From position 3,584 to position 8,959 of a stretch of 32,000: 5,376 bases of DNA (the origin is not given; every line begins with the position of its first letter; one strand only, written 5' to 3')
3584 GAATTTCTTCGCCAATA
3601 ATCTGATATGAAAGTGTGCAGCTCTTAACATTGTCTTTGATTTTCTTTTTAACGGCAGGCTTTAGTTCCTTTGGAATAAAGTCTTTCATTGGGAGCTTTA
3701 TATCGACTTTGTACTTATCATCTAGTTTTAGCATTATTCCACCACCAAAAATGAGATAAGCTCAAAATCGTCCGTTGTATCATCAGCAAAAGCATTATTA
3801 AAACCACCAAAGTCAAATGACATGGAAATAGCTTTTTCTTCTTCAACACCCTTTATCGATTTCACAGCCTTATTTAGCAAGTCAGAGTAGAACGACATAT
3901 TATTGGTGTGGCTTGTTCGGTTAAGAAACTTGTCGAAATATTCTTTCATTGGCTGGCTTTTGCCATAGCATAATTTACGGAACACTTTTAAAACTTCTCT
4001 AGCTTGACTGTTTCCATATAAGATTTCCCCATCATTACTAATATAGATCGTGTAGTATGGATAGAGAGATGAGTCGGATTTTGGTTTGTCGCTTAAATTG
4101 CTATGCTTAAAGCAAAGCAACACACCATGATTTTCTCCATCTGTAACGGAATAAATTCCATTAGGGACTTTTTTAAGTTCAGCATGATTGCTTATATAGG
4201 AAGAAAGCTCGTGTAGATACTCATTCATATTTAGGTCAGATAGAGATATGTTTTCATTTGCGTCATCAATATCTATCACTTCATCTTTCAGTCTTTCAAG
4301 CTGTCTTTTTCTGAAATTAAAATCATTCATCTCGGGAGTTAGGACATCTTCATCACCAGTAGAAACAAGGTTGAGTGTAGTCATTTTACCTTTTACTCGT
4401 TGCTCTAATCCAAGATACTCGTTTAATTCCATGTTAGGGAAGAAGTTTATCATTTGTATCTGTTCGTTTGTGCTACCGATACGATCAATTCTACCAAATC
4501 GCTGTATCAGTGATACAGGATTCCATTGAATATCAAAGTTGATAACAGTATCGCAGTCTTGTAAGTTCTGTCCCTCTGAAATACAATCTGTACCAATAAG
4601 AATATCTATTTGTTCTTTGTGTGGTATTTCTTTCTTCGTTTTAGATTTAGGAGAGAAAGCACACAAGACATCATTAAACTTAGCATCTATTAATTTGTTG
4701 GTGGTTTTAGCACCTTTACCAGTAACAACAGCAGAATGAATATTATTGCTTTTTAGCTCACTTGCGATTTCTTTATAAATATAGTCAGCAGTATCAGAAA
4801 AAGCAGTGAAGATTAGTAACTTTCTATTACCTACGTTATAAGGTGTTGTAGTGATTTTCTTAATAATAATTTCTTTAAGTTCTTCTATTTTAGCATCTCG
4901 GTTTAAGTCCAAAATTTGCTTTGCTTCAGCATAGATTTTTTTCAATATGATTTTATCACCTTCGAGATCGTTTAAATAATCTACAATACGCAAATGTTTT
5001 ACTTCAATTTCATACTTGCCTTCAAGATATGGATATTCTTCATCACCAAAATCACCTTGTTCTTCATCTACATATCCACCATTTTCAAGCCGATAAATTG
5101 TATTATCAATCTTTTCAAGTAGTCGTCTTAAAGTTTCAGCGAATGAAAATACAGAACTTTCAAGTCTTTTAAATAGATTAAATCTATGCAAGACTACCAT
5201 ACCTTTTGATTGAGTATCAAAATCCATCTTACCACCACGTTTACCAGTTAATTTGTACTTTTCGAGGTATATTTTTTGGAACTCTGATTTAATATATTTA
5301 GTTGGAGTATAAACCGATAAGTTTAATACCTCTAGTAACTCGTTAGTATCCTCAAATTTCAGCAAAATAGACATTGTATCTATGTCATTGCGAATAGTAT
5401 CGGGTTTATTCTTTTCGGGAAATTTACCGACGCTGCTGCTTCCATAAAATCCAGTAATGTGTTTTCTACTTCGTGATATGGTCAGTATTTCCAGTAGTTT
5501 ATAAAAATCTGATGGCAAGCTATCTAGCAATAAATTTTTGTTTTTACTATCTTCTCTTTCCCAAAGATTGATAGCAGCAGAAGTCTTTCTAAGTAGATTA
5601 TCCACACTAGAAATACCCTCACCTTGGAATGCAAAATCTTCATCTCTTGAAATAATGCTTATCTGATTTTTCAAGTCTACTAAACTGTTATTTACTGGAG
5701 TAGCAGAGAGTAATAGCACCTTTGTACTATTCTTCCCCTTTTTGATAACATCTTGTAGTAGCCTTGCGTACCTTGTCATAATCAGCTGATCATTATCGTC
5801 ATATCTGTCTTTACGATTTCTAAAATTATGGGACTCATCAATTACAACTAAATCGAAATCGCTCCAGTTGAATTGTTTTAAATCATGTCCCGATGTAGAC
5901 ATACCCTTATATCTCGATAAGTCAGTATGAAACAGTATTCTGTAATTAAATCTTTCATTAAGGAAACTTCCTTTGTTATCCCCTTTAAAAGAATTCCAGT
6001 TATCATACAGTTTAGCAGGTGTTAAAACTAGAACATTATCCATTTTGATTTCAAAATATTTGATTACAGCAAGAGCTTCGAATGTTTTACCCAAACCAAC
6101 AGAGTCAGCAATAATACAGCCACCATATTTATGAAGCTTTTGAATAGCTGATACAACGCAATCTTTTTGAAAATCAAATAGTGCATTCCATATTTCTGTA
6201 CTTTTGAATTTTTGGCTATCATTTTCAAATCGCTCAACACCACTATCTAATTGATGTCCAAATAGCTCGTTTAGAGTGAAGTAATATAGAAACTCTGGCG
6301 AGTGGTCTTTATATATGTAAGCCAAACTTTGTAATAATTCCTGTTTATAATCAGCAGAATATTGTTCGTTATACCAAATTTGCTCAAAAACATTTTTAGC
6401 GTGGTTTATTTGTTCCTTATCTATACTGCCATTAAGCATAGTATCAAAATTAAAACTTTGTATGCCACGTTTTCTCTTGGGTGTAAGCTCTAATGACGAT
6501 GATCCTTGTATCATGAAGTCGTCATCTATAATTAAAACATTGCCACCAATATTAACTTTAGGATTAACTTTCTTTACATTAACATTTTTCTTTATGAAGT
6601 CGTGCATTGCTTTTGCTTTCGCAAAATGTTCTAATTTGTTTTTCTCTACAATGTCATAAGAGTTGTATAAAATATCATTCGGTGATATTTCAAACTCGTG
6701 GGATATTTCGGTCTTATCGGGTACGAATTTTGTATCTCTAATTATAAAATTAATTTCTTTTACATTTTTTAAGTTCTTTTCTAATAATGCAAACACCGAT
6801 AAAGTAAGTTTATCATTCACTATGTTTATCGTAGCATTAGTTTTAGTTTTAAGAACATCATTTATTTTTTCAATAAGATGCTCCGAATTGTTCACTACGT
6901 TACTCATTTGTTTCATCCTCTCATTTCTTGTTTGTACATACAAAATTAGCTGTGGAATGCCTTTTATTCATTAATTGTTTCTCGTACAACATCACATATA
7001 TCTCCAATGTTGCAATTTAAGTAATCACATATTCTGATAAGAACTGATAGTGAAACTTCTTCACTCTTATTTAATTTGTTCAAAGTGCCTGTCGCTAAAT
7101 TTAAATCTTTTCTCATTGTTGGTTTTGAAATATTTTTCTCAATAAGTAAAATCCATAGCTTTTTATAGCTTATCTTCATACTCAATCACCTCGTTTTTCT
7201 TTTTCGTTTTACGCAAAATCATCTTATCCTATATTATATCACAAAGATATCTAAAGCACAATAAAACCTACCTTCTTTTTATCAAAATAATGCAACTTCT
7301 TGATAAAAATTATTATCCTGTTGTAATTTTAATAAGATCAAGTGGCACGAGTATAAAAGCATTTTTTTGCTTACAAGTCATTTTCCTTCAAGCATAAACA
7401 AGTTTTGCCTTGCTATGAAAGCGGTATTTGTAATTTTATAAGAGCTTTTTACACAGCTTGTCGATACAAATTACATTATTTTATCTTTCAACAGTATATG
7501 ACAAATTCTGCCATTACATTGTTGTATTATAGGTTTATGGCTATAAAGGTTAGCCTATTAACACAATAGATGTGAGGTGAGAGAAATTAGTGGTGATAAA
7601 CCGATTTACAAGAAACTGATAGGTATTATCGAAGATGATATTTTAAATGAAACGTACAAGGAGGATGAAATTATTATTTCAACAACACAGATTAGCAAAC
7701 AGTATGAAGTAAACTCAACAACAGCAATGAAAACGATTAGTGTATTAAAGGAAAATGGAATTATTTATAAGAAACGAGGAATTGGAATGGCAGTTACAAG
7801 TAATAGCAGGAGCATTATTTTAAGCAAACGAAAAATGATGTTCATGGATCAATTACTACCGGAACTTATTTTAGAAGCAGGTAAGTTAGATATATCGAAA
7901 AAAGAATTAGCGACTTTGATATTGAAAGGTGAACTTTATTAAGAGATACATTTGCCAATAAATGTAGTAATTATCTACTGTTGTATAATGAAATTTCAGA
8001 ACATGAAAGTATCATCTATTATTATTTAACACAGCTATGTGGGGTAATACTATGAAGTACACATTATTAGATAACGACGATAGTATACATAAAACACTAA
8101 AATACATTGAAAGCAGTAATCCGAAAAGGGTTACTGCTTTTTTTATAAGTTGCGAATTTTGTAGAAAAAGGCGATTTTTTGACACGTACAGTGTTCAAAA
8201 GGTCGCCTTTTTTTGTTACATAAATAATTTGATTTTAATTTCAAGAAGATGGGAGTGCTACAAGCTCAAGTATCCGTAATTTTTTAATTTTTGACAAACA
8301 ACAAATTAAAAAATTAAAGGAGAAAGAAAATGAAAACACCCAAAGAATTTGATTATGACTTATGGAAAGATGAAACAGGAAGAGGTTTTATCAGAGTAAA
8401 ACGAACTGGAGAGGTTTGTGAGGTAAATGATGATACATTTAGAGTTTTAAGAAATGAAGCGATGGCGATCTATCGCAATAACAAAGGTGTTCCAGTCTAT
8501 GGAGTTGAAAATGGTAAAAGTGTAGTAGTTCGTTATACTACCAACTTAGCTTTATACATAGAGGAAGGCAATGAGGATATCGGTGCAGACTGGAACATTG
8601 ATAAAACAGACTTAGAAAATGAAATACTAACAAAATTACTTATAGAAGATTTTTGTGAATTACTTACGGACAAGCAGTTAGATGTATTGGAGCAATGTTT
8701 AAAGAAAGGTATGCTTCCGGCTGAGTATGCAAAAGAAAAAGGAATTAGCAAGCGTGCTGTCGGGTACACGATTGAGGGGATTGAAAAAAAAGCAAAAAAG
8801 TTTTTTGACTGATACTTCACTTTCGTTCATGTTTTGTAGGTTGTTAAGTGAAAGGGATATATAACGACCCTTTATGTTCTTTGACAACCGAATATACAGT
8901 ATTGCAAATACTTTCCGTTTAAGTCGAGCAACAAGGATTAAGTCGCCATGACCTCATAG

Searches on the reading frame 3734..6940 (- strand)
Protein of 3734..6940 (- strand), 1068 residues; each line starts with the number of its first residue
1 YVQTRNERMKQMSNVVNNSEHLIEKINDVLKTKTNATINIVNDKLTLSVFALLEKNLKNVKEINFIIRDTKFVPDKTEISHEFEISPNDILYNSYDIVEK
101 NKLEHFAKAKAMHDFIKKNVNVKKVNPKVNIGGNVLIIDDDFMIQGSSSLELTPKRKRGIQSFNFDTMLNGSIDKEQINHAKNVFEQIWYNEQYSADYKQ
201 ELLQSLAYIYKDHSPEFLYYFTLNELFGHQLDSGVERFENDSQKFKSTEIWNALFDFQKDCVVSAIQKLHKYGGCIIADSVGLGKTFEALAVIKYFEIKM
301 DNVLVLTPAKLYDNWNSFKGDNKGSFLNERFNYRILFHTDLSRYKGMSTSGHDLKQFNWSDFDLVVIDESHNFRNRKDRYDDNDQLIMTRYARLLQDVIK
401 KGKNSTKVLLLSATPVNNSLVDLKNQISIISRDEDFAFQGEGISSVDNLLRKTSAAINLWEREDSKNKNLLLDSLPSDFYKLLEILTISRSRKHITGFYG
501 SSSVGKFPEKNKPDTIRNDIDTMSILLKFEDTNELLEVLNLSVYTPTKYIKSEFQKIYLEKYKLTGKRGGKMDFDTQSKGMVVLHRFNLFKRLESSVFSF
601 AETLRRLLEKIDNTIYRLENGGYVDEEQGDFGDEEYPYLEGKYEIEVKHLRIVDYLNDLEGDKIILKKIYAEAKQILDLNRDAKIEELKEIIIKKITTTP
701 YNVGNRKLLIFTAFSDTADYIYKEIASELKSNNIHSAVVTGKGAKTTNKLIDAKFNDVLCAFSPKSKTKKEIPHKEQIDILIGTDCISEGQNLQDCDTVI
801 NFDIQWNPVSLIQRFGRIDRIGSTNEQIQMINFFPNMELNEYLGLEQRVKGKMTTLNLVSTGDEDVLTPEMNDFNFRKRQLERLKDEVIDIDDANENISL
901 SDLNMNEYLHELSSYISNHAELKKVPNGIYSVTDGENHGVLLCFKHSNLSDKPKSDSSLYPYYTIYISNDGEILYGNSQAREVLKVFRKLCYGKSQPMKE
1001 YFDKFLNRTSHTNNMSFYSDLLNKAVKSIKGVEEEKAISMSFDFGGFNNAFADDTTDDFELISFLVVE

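Call 5: search_protein_families(library=pfam, proteins=[window:3734-6940:-])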
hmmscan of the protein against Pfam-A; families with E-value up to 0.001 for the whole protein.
window:3734-6940:- (1068 aa): 4 families
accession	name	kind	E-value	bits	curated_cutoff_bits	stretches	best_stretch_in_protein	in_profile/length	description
PF00271.37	Helicase_C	-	3.3e-15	56.7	23.5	1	688-822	6-110/110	Helicase conserved C-terminal domain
PF00176.29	SNF2-rel_dom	-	2.2e-08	34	24.9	1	258-424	2-172/290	SNF2-related domain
PF04851.21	ResIII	-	8.3e-08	32.8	22.5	1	254-415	4-162/164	Type III restriction enzyme, res subunit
PF00270.35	DEAD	-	0.00011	22.4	26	0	356-416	112-161/167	DEAD/DEAH box helicase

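Call 76: search_protein_families(library=padloc, proteins=[window:3734-6940:-], max_evalue=0.001)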
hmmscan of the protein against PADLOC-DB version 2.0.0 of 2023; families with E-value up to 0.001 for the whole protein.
window:3734-6940:- (1068 aa): 40 families (the best 25 are shown)
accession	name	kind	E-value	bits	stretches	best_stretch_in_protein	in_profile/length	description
PDLC01075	C3a139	-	4.6e-211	701.7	1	12-1067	1-947/948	HKD+Snf2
PDLC02621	DrmD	-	9.1e-36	121.5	2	583-839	397-641/1040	DrmD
PDLC02619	DrmD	-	2.1e-31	106.9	2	666-832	377-543/872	DrmD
PDLC02623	DrmD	-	3.1e-30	102.7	2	675-838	502-640/1040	DrmD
PDLC02193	PLD_Helicase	-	9.2e-28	94.9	1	665-841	654-817/905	-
PDLC00659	HmaA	-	1.7e-27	93.7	1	619-825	429-614/1176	SNF2 helicase / DEAD-box helicase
PDLC02500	BrxHI|BrxHII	-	7.4e-27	92.3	2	593-834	379-585/933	BrxHI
PDLC03830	ZacC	-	1e-23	82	2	358-434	240-307/1019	-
PDLC02504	BrxHI|BrxHII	-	1.8e-20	70.5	2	589-834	376-593/971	BrxHII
PDLC02843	DpdE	-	2.2e-20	70.2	2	276-419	179-301/1091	DpdE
PDLC04556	PDC-M27C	-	3.1e-20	70.1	3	237-316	19-101/892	-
PDLC02572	DrmA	-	6.7e-20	68.6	2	661-830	477-630/1043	DrmA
PDLC02840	DpdE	-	4.8e-18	62.8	2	276-418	180-305/1091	DpdE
PDLC02632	DrmD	-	7.2e-17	59.1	2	664-830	483-633/662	DrmD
PDLC02633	DrmD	-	5.4e-16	55.7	1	766-836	572-643/839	DrmD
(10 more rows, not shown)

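Call 77: search_protein_families(library=phrogs, proteins=[window:3734-6940:-], max_evalue=0.001)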
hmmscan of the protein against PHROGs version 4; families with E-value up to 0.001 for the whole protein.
window:3734-6940:- (1068 aa): 6 families
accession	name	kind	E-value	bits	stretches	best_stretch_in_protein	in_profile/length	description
phrog_26785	-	unknown function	2.4e-198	662.6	1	17-1067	8-1084/1087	-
phrog_62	-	DNA, RNA and nucleotide metabolism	3.5e-35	121.9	2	253-433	696-867/1881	DNA helicase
phrog_23807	-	unknown function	3.5e-24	85.7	2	681-834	505-645/1053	-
phrog_16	-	DNA, RNA and nucleotide metabolism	3.5e-21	76.2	2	675-860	470-627/986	DNA helicase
phrog_1685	-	unknown function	6.4e-17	61.1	2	776-863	1466-1552/2278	-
phrog_11801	-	other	7.9e-11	40.8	0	361-452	1045-1144/2269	DNA methyltransferase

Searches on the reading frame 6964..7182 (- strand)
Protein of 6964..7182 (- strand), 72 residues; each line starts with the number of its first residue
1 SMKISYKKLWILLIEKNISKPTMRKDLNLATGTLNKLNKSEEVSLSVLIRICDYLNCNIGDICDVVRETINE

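Call 5: search_protein_families(library=pfam, proteins=[window:6964-7182:-])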
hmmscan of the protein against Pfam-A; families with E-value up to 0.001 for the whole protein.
window:6964-7182:- (72 aa): 1 family
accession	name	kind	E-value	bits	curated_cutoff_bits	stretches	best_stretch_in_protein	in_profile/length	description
PF13443.12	HTH_26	-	1.8e-17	63.7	22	1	8-66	1-61/63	Cro/C1-type HTH DNA-binding domain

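Call 77: search_protein_families(library=phrogs, proteins=[window:6964-7182:-], max_evalue=0.001)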
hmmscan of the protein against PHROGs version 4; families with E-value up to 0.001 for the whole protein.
window:6964-7182:- (72 aa): 4 families
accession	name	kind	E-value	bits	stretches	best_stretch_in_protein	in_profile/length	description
phrog_3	-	transcription regulation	0.00029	21.7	1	2-65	86-148/430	transcriptional repressor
phrog_25914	-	DNA, RNA and nucleotide metabolism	0.00031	21.8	0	34-68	57-90/96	HTH DNA binding protein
phrog_8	-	transcription regulation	0.00036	21.1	1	2-58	74-131/346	transcriptional regulator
phrog_18248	-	transcription regulation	0.00044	20.5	1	12-62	10-59/264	transcriptional regulator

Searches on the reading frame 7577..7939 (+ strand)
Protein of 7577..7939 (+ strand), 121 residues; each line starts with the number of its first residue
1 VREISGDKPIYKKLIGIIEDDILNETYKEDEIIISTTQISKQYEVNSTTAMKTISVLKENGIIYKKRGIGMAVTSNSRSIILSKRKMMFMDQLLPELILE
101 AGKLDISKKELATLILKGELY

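Call 5: search_protein_families(library=pfam, proteins=[window:7577-7939:+])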
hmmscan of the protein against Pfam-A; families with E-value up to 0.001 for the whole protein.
window:7577-7939:+ (121 aa): 3 families
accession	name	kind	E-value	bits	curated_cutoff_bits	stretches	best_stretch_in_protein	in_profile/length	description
PF00392.27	GntR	-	3.8e-05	23.7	27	1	11-73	2-64/64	Bacterial regulatory proteins, gntR family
PF08279.18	HTH_11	-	0.00017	21.8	25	1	21-70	4-53/55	HTH domain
PF02082.26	Rrf2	-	0.00081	20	30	0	29-80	19-72/132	Iron-dependent Transcriptional regulator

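Call 76: search_protein_families(library=padloc, proteins=[window:7577-7939:+], max_evalue=0.001)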
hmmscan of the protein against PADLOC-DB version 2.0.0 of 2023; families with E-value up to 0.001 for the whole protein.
window:7577-7939:+ (121 aa): 2 families
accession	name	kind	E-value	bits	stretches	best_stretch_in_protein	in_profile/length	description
PDLC03163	Specificity_I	-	0.00075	16.7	1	41-115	362-429/434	Type I specificity subunit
PDLC01850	CARF3--CARF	-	0.00078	17.4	0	17-80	145-207/209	-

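Call 77: search_protein_families(library=phrogs, proteins=[window:7577-7939:+], max_evalue=0.001)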
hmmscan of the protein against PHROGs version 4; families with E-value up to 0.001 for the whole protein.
window:7577-7939:+ (121 aa): 2 families
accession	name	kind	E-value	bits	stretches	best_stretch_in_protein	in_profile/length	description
phrog_9285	-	unknown function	5.8e-12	46.2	1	7-113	25-128/466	-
phrog_10724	-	unknown function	5.4e-10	40.1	1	7-84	5-82/253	-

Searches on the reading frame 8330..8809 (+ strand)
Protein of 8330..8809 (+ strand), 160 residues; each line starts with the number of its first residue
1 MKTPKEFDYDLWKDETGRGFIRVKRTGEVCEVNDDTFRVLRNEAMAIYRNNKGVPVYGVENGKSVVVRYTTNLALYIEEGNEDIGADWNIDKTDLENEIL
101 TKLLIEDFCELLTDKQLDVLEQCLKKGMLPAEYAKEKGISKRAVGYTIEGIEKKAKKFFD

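Call 5: search_protein_families(library=pfam, proteins=[window:8330-8809:+])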
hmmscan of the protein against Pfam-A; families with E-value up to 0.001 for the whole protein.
window:8330-8809:+ (160 aa): 1 family
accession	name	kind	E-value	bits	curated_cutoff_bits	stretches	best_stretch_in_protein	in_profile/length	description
PF04297.20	UPF0122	-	0.00054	20.6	22.7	1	101-154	7-60/101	Putative helix-turn-helix protein, YlxM / p13 like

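Call 76: search_protein_families(library=padloc, proteins=[window:8330-8809:+], max_evalue=0.001)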
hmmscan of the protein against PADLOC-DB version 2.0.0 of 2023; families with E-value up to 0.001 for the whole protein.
window:8330-8809:+ (160 aa): 0 families

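Call 77: search_protein_families(library=phrogs, proteins=[window:8330-8809:+], max_evalue=0.001)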
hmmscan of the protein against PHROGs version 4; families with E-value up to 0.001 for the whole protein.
window:8330-8809:+ (160 aa): 1 family
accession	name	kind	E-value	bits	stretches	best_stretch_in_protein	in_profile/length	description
phrog_11138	-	unknown function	7.5e-09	37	1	93-160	70-140/142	-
